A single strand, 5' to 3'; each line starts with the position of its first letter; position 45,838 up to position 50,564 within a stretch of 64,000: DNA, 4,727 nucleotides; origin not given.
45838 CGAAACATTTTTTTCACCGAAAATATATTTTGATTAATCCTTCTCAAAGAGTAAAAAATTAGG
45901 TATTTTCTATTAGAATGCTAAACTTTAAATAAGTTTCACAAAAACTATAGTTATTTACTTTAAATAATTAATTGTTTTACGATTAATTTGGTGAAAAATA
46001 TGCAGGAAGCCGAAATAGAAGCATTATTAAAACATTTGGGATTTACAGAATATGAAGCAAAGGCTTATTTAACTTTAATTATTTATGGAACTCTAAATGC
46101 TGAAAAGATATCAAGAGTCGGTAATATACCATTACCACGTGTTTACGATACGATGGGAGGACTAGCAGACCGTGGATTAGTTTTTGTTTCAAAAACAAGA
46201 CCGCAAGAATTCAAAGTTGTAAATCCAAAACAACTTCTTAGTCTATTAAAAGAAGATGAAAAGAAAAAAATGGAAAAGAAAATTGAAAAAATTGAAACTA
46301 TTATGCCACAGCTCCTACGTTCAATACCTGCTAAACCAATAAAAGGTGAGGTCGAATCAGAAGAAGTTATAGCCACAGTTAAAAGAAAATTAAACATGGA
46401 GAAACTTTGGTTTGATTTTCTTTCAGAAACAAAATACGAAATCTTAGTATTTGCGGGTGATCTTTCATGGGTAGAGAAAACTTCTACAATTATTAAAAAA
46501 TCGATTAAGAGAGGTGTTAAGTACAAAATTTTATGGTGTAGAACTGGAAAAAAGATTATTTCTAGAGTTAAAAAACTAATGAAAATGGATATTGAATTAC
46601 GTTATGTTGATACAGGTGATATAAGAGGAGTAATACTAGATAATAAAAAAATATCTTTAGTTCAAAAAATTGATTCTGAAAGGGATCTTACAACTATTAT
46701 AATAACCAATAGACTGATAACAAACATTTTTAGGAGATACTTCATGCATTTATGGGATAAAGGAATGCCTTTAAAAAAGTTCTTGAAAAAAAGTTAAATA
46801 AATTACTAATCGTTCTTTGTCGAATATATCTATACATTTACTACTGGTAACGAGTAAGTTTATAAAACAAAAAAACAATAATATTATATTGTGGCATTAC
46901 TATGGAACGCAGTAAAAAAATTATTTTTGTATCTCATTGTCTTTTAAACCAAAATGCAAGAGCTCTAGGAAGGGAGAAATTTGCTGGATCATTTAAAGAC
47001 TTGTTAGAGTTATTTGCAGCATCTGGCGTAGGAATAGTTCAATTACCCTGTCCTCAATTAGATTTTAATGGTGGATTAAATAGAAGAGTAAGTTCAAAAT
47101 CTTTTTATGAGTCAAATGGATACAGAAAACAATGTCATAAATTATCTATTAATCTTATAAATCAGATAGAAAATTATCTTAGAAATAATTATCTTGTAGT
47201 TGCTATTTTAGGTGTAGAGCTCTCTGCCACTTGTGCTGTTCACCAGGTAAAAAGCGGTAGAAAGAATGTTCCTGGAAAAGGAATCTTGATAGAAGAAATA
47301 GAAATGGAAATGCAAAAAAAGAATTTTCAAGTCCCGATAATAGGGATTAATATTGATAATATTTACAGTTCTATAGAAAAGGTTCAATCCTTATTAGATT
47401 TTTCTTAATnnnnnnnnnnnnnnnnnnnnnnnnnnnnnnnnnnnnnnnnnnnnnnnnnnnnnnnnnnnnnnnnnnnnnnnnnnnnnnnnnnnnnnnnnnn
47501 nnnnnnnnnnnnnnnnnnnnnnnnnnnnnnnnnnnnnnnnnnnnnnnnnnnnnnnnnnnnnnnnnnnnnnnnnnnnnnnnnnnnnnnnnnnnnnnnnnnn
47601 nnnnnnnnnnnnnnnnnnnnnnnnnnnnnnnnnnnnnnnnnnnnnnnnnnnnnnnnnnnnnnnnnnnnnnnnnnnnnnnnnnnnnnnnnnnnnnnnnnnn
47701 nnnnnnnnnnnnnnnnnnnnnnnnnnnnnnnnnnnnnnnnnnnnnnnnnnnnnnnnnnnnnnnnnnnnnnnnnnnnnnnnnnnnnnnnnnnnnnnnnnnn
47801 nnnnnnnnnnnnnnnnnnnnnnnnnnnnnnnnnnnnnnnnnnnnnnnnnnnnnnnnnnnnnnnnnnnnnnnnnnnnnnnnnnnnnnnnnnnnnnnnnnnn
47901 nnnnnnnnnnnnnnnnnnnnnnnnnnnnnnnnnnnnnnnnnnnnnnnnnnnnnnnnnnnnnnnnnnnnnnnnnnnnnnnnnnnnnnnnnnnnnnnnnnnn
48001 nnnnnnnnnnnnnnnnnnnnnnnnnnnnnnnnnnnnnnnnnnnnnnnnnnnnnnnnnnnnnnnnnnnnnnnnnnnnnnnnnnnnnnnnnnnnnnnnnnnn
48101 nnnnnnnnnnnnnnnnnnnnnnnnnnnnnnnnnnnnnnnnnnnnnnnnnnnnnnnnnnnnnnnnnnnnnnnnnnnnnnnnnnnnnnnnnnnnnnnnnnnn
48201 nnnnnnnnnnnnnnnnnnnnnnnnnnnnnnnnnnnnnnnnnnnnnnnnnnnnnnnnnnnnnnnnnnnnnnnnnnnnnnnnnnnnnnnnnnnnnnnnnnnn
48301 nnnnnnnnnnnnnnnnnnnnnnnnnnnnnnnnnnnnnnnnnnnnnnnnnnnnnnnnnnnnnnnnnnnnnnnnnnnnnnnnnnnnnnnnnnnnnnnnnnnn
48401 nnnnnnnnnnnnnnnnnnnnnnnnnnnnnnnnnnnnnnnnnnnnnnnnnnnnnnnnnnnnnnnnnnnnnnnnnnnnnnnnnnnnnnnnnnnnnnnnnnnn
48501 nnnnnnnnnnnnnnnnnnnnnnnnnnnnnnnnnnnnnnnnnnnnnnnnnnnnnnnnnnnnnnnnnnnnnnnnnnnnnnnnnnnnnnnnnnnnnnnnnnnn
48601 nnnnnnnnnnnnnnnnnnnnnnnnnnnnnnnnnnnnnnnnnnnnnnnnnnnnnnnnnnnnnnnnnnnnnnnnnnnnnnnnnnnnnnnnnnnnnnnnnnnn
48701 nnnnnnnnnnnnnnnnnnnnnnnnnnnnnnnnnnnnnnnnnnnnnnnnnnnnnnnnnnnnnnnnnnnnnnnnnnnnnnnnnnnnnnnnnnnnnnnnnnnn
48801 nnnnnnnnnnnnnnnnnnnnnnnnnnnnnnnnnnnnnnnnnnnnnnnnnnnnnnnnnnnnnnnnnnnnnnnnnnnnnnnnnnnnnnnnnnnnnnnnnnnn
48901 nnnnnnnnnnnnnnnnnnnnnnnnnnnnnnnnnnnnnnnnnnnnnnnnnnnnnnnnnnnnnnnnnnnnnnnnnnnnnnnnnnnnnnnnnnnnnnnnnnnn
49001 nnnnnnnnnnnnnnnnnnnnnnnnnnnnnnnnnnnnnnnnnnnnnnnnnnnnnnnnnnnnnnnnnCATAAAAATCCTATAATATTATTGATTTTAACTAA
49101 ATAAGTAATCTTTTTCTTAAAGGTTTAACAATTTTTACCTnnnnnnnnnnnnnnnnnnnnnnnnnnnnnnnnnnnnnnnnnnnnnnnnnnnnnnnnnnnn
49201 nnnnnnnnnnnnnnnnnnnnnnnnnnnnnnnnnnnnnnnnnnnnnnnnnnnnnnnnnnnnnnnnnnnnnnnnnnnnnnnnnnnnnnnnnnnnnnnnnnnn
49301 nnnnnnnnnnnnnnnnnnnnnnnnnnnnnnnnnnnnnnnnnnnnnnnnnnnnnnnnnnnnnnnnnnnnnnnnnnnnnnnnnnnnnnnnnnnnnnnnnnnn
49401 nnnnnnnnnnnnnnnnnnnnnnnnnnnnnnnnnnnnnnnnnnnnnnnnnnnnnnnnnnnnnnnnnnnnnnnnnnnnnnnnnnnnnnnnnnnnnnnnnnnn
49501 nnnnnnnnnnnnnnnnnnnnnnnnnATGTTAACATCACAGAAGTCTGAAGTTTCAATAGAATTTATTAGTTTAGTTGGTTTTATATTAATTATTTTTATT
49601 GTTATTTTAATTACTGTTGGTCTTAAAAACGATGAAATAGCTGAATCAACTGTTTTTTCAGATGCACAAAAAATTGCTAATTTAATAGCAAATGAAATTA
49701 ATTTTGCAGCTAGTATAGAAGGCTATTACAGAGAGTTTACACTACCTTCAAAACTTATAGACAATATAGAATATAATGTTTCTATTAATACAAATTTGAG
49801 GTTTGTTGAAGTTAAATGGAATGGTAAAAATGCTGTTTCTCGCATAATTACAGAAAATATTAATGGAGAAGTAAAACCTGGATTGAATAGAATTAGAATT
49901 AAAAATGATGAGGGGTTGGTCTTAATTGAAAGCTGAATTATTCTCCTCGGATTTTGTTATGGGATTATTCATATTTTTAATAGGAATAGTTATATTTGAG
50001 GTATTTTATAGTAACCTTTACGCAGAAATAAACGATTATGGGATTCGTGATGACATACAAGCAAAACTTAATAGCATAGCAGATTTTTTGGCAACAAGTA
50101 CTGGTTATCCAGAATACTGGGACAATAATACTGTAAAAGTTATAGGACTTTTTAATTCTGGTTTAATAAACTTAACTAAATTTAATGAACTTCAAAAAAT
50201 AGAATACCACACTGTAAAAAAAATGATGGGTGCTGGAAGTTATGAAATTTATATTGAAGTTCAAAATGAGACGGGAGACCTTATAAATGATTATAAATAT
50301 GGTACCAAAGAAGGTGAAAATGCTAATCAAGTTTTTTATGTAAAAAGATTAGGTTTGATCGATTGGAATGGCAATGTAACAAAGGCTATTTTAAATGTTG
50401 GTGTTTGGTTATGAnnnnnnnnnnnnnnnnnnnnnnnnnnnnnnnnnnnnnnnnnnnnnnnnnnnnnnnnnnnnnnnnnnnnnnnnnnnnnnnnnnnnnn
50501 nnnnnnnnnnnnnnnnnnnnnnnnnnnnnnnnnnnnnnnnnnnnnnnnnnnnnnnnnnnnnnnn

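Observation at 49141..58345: Tad-like archaeal type IV pilus locus with a split (TadB plus TadC-like) platform, two MKG-leader pilins and two giant pilin-like proteins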

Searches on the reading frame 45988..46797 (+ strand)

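Call 48: search_protein_families(library=pfam, proteins=[window:45988-46797:+], max_evalue=0.1)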
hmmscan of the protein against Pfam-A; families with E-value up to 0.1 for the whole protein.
window:45988-46797:+ (269 aa): 2 families
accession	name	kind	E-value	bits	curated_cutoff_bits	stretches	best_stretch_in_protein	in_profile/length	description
PF01978.25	TrmB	-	2e-19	69.7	25.6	1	14-81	1-68/68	Sugar-specific transcriptional regulator TrmB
PF12827.12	Peroxin-22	-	0.014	15.6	26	1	141-202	28-85/110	Peroxisomal biogenesis protein family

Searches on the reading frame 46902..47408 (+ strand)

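Call 48: search_protein_families(library=pfam, proteins=[window:46902-47408:+], max_evalue=0.1)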
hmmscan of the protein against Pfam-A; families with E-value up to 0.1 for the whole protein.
window:46902-47408:+ (168 aa): 1 family
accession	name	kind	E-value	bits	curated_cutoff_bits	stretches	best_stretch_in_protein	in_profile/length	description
PF04463.17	2-thiour_desulf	-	0.023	15.1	34.7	1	8-136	1-132/141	2-thiouracil desulfurase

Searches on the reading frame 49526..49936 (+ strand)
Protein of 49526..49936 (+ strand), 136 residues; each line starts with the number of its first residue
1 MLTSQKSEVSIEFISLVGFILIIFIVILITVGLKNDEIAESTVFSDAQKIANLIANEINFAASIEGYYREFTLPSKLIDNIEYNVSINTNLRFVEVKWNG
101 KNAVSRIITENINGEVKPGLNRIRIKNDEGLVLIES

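Call 3: search_protein_families(library=pfam, proteins=[window:49526-49936:+], max_evalue=1)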
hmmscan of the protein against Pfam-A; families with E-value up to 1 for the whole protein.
window:49526-49936:+ (136 aa): 0 families

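Call 4: search_protein_families(library=ncbifam, proteins=[window:49526-49936:+], max_evalue=1)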
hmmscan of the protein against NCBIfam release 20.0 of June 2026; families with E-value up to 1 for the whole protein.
window:49526-49936:+ (136 aa): 1 family
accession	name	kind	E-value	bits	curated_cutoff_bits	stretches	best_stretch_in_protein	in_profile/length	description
NF046114.1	DA_rpt_lmo1799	equivalog_domain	0.052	13.1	200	1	41-92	69-119/227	Lmo1799 family Asp-Ala repeat surface protein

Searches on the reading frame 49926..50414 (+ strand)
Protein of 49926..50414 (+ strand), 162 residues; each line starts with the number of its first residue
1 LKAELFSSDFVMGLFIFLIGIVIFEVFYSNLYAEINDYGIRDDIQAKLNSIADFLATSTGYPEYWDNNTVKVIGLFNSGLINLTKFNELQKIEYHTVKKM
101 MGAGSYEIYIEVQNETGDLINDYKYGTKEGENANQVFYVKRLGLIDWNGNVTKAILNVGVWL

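Call 3: search_protein_families(library=pfam, proteins=[window:49926-50414:+], max_evalue=1)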
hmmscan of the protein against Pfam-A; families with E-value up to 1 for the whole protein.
window:49926-50414:+ (162 aa): 1 family
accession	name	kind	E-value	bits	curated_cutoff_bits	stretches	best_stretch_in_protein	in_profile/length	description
PF23958.1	DUF7287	-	0.062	14.3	27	1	8-161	8-157/157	Family of unknown function (DUF7287)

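Call 4: search_protein_families(library=ncbifam, proteins=[window:49926-50414:+], max_evalue=1)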
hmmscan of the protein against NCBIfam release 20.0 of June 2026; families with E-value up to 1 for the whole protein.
window:49926-50414:+ (162 aa): 0 families
